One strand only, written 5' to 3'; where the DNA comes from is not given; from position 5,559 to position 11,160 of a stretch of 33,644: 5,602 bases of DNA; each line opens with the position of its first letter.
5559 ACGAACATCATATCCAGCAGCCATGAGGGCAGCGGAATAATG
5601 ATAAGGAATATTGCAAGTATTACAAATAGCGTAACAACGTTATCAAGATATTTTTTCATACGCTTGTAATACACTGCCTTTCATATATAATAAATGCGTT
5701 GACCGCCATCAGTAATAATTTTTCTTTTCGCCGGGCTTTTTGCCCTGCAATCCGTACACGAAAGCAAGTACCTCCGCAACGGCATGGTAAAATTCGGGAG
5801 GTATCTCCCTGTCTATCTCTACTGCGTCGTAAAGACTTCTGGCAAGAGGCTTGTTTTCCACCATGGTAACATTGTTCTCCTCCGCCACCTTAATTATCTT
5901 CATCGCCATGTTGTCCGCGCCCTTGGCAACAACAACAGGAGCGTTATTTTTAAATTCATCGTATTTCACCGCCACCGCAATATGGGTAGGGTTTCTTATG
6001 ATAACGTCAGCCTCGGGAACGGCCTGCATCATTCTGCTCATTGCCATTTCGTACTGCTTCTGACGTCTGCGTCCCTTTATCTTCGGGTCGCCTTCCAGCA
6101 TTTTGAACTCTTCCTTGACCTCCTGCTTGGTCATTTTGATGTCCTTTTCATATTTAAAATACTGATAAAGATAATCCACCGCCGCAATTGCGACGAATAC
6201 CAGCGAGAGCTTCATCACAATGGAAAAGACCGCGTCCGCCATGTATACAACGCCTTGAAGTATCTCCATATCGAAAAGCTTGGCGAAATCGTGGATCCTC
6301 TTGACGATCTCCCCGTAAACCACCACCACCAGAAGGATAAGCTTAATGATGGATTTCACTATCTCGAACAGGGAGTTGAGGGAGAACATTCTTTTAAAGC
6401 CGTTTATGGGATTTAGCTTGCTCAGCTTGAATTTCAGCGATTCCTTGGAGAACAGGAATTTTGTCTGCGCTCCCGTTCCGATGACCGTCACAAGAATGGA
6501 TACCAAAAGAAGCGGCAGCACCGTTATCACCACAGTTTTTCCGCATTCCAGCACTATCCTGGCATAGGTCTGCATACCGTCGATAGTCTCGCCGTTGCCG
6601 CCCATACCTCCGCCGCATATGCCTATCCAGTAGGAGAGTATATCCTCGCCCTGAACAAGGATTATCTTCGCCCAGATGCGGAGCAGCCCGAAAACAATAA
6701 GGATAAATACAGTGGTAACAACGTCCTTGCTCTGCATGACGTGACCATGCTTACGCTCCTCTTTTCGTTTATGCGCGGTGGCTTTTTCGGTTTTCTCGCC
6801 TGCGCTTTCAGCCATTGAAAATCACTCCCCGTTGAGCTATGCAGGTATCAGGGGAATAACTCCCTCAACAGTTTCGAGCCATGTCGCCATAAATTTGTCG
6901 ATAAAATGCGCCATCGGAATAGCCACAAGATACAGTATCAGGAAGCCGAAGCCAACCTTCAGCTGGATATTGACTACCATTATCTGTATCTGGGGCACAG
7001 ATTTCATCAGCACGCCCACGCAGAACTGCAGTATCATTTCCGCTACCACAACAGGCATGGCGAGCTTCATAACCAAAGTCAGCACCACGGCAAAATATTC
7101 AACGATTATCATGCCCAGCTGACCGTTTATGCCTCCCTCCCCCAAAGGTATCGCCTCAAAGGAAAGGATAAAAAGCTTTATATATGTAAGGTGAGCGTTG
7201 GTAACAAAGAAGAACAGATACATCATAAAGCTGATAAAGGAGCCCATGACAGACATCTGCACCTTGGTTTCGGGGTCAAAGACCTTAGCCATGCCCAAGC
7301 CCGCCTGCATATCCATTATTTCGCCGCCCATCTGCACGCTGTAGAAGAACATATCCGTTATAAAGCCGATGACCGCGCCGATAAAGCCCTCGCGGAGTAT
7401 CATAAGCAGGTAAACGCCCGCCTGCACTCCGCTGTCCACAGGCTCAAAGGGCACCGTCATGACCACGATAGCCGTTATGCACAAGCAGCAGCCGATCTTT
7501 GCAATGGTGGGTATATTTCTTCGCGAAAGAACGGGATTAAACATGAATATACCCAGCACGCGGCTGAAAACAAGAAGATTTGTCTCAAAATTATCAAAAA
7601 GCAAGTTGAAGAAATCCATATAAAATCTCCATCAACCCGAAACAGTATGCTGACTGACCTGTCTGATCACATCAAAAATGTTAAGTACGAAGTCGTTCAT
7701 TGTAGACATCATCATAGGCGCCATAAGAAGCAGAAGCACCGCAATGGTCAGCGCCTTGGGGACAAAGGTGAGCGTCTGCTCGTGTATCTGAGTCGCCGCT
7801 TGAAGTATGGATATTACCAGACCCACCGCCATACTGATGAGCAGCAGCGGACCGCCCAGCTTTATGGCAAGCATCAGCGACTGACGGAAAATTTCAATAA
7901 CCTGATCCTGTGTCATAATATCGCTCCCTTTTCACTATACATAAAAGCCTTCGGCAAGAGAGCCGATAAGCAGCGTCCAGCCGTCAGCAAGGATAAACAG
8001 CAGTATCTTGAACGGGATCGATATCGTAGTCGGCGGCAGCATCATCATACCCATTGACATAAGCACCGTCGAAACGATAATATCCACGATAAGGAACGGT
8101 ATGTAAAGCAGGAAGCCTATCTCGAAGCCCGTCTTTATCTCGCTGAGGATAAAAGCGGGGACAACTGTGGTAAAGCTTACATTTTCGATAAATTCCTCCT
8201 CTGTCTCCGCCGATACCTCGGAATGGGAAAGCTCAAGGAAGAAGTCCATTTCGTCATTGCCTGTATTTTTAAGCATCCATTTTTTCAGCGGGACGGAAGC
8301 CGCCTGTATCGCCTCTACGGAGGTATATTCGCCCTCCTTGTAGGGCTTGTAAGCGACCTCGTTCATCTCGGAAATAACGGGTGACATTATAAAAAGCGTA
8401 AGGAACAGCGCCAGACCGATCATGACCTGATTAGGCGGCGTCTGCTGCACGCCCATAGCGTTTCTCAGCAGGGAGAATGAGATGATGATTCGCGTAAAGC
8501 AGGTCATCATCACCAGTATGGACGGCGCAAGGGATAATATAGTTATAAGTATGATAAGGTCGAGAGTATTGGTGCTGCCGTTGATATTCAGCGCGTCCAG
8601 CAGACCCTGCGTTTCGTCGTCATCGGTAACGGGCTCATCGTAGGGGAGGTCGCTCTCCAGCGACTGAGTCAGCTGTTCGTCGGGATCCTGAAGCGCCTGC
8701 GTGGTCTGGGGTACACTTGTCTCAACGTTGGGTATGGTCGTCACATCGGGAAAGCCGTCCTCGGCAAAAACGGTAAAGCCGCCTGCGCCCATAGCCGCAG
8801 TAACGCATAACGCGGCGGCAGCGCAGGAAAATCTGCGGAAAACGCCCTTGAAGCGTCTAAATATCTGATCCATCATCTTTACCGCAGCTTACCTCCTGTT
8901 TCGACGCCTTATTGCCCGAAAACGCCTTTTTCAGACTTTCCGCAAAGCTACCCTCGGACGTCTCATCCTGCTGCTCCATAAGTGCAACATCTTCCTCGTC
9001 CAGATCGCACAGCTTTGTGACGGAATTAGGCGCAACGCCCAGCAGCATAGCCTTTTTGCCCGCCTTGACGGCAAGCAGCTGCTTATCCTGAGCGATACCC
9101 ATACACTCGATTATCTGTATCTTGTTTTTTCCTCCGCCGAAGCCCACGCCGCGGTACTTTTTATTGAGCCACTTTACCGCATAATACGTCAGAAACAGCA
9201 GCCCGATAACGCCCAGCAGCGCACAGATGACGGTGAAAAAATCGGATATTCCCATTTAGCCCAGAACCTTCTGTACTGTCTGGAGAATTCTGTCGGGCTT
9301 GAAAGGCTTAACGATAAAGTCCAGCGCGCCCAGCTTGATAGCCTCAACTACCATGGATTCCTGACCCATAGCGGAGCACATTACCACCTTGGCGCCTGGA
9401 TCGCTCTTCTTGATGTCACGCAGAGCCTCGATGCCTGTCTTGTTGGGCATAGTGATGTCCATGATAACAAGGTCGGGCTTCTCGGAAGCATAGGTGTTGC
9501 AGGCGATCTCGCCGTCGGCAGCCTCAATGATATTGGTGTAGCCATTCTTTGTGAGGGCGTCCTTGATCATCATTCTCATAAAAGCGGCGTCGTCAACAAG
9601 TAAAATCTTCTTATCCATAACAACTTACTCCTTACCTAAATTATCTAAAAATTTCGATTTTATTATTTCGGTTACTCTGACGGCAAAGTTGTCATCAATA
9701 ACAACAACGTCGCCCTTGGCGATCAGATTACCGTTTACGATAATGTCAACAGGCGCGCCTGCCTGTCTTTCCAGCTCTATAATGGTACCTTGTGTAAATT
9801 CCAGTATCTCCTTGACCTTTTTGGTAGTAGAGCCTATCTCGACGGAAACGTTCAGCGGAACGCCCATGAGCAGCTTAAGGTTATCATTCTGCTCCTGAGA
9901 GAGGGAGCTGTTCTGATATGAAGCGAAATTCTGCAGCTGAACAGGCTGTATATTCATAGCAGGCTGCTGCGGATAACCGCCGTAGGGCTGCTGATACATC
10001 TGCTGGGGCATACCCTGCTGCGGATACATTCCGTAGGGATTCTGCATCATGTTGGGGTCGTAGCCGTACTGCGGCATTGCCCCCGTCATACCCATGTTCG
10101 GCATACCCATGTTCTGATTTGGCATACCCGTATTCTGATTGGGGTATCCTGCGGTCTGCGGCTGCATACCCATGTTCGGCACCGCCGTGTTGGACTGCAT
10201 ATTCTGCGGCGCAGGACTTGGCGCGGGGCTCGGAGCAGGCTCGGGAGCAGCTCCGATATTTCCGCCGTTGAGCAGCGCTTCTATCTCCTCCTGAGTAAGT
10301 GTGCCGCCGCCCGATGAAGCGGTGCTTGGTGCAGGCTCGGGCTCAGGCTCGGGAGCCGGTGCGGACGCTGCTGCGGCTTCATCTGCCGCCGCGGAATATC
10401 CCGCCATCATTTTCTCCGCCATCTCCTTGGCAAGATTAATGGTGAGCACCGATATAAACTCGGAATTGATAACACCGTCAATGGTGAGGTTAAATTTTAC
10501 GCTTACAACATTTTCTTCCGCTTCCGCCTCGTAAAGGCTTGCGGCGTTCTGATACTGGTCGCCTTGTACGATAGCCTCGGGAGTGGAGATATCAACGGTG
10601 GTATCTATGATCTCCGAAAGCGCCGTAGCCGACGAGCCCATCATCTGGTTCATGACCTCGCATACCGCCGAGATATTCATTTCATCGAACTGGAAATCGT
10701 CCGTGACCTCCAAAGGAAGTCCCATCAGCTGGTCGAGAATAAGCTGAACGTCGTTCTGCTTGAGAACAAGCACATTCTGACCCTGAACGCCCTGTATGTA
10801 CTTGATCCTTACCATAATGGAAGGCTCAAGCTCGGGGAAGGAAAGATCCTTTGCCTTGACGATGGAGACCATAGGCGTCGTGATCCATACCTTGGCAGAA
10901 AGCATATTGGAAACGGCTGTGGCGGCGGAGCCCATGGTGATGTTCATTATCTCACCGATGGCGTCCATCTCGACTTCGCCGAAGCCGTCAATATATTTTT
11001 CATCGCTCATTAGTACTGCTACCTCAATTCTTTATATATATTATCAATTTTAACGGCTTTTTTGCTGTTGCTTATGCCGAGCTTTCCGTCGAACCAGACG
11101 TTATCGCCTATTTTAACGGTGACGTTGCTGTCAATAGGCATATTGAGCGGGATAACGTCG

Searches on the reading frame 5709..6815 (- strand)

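Call 6: search_protein_families(library=pfam, proteins=[window:5709-6815:-], max_evalue=0.001)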
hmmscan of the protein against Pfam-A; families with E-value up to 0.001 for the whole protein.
window:5709-6815:- (368 aa): 1 family
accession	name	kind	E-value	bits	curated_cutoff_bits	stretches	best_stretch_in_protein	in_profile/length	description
PF01312.24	Bac_export_2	-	1.7e-122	409.3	24.4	1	6-353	1-335/335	FlhB HrpN YscU SpaS Family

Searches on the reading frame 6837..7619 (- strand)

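Call 6: search_protein_families(library=pfam, proteins=[window:6837-7619:-], max_evalue=0.001)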
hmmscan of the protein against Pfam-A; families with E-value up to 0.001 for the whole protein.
window:6837-7619:- (260 aa): 1 family
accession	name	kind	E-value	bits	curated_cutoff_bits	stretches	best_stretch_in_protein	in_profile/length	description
PF01311.25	Bac_export_1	-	3e-56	191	27.8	1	14-244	4-227/230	Bacterial export proteins, family 1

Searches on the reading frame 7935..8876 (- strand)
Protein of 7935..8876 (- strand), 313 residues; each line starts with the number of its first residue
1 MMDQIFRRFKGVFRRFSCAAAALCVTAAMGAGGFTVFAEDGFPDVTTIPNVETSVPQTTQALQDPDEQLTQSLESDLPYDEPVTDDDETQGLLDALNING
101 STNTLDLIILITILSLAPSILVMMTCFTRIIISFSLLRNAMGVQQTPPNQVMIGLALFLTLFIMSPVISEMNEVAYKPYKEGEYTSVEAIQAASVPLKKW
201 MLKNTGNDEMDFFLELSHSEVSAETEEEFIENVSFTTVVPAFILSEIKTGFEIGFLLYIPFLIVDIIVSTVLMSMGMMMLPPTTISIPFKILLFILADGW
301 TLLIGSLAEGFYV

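Call 6: search_protein_families(library=pfam, proteins=[window:7935-8876:-], max_evalue=0.001)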
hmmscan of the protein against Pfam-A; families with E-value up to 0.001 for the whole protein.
window:7935-8876:- (313 aa): 1 family
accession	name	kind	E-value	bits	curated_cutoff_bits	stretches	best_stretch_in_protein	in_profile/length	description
PF00813.25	FliP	-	1.8e-79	266.5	26.9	1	110-307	1-191/191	FliP family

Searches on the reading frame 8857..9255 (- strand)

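Call 6: search_protein_families(library=pfam, proteins=[window:8857-9255:-], max_evalue=0.001)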
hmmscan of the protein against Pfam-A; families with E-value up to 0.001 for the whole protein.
window:8857-9255:- (132 aa): 1 family
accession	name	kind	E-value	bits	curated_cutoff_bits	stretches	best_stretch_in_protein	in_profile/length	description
PF04347.18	FliO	-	1.1e-13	51.5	22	1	29-111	1-89/91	Flagellar biosynthesis protein, FliO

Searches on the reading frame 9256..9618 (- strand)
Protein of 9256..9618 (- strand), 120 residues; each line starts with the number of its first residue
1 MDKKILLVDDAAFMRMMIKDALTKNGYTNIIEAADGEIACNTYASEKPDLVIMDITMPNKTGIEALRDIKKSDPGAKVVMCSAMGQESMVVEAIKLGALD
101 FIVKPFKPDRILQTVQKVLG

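Call 7: search_protein_families(library=pfam, proteins=[window:9256-9618:-], max_evalue=0.001)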
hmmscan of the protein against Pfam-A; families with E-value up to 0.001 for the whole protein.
window:9256-9618:- (120 aa): 1 family
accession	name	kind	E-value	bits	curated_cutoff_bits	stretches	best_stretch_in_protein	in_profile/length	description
PF00072.30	Response_reg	-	1.4e-31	109.4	30.2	1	5-115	1-110/111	Response regulator receiver domain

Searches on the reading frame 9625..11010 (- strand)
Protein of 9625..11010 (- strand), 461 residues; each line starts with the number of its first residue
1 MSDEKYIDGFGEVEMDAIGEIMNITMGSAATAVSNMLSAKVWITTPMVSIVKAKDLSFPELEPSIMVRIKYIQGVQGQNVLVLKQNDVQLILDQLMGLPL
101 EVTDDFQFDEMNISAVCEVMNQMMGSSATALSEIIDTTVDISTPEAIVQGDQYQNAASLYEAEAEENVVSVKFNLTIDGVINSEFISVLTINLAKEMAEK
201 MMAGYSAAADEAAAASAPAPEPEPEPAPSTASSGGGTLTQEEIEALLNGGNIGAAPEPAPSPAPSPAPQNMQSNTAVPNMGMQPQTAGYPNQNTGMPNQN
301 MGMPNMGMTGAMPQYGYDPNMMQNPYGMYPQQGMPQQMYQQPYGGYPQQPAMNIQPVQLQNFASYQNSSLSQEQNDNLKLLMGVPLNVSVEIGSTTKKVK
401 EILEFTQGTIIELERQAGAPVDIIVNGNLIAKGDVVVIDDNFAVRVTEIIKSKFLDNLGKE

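Call 7: search_protein_families(library=pfam, proteins=[window:9625-11010:-], max_evalue=0.001)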
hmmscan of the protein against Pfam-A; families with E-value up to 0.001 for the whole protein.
window:9625-11010:- (461 aa): 3 families
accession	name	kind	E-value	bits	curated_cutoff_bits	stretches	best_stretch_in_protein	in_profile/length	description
PF01052.25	FliMN_C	-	1.5e-22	79.7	23.8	1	380-450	2-72/73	Type III flagellar switch regulator (C-ring) FliN C-term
PF04509.17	CheC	-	1.6e-22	79.6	22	2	111-147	1-37/38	CheC-like family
PF13690.11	CheX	-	1e-08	35.6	27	1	15-69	43-93/94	Chemotaxis phosphatase CheX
